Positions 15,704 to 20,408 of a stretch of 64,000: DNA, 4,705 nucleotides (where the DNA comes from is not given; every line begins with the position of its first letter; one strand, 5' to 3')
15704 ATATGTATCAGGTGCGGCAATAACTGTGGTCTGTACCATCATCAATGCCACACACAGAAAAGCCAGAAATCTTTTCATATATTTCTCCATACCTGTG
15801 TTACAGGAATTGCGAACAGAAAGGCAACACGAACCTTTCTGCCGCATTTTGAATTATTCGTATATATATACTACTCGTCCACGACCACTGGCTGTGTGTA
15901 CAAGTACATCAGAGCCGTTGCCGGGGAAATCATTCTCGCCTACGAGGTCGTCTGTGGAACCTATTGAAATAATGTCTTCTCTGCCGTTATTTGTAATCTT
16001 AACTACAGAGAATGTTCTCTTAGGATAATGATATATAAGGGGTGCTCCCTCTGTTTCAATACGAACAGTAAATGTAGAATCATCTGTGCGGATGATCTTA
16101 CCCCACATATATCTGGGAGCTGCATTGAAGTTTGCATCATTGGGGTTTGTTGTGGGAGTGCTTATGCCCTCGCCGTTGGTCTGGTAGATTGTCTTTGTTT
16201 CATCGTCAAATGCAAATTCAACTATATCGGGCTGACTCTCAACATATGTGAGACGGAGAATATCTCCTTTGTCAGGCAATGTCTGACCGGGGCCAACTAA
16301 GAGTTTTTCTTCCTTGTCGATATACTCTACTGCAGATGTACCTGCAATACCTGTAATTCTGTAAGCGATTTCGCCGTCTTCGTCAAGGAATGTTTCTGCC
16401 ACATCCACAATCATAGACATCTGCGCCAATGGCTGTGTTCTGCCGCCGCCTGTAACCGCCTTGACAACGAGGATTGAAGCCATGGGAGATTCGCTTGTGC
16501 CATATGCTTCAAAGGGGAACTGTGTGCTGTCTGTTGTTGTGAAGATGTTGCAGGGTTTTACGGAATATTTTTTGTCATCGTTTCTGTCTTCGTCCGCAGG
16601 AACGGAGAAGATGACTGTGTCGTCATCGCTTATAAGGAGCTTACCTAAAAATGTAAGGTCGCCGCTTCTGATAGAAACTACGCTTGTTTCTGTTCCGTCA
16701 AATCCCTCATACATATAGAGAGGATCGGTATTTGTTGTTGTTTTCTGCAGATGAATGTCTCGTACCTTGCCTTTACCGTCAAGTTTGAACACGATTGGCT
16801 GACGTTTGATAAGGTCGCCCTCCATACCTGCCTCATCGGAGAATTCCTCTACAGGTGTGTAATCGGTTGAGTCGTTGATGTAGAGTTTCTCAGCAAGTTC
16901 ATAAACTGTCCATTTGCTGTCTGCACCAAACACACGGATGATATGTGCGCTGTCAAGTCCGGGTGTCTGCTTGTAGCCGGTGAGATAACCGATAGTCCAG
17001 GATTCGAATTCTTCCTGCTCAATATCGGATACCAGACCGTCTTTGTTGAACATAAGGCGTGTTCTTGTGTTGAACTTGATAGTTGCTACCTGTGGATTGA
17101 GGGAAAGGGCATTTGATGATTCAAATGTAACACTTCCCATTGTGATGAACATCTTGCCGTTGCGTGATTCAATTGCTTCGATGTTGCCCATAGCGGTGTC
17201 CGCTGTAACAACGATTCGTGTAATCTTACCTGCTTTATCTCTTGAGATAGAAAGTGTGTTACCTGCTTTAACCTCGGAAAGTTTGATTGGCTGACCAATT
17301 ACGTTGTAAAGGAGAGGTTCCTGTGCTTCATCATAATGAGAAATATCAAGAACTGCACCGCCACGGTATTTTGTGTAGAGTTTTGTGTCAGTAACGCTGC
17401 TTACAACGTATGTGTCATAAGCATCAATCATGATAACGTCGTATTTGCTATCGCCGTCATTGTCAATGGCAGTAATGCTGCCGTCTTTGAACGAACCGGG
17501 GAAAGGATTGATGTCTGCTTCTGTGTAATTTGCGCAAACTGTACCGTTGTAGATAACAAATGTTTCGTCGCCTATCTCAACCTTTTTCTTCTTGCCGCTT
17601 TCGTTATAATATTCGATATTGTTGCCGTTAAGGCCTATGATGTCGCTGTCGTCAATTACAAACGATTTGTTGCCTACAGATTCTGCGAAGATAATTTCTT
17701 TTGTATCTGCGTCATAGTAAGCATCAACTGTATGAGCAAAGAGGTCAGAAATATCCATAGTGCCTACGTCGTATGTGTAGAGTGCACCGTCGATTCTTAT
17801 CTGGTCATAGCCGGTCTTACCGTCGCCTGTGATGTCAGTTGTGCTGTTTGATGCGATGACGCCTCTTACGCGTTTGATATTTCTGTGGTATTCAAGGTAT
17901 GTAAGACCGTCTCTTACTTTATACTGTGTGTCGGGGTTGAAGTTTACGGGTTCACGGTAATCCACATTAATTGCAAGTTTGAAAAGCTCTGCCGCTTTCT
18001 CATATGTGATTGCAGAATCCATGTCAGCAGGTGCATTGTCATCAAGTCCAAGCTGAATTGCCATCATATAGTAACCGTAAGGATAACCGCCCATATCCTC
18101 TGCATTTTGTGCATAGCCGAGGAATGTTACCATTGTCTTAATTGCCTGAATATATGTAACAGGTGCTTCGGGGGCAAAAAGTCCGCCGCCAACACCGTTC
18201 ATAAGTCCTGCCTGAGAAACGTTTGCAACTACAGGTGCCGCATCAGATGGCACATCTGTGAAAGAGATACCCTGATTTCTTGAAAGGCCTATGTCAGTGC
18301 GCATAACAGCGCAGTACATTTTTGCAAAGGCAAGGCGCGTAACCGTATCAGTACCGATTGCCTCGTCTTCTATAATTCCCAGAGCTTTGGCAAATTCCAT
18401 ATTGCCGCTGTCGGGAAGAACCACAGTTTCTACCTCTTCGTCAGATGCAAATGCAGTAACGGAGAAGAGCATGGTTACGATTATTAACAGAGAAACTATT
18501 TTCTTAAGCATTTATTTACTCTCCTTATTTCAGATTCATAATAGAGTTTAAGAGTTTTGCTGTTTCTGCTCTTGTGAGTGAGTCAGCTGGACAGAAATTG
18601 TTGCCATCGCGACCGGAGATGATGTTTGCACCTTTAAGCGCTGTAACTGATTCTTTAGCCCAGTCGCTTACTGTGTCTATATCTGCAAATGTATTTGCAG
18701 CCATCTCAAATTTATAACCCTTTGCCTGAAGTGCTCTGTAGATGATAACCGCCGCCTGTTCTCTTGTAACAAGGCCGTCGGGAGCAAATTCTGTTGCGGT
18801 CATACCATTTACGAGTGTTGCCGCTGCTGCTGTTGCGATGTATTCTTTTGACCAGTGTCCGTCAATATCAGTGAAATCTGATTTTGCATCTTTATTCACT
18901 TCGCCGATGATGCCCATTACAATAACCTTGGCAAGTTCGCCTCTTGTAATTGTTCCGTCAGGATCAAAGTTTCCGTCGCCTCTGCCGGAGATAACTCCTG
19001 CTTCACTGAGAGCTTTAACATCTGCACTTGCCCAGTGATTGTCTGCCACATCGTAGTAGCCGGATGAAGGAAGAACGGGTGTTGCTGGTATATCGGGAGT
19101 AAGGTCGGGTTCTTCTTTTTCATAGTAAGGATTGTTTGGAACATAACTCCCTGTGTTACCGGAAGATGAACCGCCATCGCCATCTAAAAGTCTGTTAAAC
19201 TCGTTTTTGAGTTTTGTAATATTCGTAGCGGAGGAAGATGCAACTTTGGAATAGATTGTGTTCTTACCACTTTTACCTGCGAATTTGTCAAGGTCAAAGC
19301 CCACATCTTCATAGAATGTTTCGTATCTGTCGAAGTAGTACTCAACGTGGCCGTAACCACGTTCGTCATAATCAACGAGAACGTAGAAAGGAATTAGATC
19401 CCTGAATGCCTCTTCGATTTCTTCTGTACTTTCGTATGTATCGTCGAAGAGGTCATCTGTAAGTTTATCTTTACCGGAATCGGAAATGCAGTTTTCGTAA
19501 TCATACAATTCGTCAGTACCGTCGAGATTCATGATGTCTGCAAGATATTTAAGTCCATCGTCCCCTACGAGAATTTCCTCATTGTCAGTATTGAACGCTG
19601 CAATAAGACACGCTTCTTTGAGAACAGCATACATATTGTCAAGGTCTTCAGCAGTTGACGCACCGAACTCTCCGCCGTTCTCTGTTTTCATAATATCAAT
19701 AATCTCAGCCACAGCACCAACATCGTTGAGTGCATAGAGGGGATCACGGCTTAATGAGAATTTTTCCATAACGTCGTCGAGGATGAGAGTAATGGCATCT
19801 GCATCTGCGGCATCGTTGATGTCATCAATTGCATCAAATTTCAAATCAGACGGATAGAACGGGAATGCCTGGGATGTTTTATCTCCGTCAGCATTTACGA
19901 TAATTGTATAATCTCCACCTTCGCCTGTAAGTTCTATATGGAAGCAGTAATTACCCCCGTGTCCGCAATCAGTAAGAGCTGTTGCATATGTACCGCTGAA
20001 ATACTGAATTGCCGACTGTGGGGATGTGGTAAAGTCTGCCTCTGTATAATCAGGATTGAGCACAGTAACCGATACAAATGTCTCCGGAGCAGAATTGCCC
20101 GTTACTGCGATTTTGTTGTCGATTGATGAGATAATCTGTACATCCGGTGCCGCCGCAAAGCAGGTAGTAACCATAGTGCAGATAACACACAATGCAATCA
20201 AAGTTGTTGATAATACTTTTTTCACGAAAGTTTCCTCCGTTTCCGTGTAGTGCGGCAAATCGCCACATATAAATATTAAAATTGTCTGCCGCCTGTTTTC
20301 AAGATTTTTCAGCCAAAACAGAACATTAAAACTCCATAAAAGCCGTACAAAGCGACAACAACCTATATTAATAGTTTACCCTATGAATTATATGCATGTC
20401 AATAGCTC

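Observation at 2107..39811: Family of GTAGGG-anchored GC-rich hairpins (REP-like) in seven intergenic arrays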

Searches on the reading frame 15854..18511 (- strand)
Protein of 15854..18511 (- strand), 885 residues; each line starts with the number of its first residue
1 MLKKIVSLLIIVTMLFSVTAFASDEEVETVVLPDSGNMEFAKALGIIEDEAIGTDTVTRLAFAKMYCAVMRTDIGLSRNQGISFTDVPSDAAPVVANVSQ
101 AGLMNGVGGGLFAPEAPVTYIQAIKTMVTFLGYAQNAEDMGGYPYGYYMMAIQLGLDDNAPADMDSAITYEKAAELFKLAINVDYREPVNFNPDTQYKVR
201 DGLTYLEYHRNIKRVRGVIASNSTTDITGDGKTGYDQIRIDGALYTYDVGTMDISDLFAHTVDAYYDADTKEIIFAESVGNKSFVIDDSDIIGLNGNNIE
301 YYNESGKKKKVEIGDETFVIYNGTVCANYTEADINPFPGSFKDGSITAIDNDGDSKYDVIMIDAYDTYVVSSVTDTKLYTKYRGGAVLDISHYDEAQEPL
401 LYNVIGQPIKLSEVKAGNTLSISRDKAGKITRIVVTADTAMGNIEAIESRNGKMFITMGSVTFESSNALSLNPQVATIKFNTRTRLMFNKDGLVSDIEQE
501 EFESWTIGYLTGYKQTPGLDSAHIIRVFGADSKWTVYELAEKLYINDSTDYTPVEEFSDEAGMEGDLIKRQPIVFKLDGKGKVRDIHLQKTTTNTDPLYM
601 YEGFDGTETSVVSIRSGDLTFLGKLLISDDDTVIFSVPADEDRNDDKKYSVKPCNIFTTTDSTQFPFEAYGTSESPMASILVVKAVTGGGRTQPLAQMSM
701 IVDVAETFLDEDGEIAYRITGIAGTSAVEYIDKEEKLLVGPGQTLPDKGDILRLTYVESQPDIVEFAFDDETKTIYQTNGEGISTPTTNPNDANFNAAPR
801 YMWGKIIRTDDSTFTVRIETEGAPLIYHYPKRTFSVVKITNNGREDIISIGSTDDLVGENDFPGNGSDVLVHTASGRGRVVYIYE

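Call 13: search_protein_families(library=pfam, proteins=[window:15854-18511:-])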
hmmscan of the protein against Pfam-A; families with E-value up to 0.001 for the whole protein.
window:15854-18511:- (885 aa): 1 family
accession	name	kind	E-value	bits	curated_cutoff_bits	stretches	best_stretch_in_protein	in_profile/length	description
PF00395.25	SLH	-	4.8e-09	36.5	20.8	1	83-123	1-43/44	S-layer homology domain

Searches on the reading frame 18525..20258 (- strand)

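Call 13: search_protein_families(library=pfam, proteins=[window:18525-20258:-])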
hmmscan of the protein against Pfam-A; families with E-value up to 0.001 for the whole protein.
window:18525-20258:- (577 aa): 1 family
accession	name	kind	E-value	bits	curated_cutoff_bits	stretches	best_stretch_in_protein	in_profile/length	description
PF00395.25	SLH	-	2.1e-37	127.2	20.8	3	401-443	2-44/44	S-layer homology domain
